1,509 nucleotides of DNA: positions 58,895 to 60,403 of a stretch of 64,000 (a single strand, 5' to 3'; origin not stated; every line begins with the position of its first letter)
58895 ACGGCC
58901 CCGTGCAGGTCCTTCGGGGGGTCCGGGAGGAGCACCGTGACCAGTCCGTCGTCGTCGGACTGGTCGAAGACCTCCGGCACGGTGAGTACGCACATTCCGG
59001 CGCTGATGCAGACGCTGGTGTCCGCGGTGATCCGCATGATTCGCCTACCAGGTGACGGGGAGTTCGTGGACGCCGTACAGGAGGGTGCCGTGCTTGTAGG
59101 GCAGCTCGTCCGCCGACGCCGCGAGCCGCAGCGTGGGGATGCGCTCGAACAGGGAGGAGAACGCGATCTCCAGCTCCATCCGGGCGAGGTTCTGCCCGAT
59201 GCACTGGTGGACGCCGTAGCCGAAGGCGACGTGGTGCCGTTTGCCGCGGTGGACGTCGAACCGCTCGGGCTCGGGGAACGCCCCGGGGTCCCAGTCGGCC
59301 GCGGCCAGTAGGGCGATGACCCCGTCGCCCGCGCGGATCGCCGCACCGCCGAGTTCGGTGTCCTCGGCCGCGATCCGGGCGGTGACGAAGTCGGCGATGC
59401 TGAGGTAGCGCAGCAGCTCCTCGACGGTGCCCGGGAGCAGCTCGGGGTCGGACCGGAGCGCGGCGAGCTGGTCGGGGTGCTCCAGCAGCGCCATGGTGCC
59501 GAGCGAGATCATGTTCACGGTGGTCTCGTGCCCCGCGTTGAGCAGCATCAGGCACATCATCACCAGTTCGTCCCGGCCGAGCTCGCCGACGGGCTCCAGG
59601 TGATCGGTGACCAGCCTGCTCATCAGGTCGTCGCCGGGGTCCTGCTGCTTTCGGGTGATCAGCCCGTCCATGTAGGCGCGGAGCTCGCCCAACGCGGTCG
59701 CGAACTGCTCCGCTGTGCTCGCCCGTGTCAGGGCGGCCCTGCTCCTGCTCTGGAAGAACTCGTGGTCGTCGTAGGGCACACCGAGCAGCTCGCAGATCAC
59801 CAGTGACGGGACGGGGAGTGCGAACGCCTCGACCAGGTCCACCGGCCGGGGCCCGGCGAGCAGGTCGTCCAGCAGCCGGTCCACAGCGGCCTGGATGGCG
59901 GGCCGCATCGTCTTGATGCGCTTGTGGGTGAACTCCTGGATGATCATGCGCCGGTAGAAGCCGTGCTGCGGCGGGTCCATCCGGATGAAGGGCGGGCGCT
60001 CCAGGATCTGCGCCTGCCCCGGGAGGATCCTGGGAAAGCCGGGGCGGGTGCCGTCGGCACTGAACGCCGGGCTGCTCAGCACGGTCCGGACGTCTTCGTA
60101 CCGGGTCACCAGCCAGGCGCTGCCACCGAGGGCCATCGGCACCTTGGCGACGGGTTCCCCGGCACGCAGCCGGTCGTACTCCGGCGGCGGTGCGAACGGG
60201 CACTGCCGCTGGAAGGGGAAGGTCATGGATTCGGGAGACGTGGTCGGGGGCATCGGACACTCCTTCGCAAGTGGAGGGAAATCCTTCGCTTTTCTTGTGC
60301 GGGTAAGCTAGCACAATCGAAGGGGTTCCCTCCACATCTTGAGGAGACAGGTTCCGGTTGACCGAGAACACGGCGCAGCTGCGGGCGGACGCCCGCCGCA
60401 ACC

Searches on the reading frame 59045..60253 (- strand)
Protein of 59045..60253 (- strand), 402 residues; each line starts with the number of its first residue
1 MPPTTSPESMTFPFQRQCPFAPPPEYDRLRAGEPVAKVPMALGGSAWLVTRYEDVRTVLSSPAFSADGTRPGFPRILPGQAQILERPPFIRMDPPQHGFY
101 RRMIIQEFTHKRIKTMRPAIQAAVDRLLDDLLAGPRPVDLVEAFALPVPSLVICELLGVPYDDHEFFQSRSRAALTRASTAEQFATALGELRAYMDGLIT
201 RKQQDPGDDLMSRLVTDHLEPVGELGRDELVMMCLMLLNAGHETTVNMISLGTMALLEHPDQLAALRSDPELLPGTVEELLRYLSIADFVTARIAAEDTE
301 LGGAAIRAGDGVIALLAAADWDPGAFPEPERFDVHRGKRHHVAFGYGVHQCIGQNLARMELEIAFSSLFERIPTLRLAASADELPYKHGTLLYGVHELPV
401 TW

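Call 19: search_protein_families(library=pfam, proteins=[window:59045-60253:-], max_evalue=0.0001)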
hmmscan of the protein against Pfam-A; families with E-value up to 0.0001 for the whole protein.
window:59045-60253:- (402 aa): 1 family
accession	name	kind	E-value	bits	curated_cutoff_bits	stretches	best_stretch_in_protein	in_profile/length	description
PF00067.27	p450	-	2.4e-31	109.4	22.8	1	180-371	205-431/462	Cytochrome P450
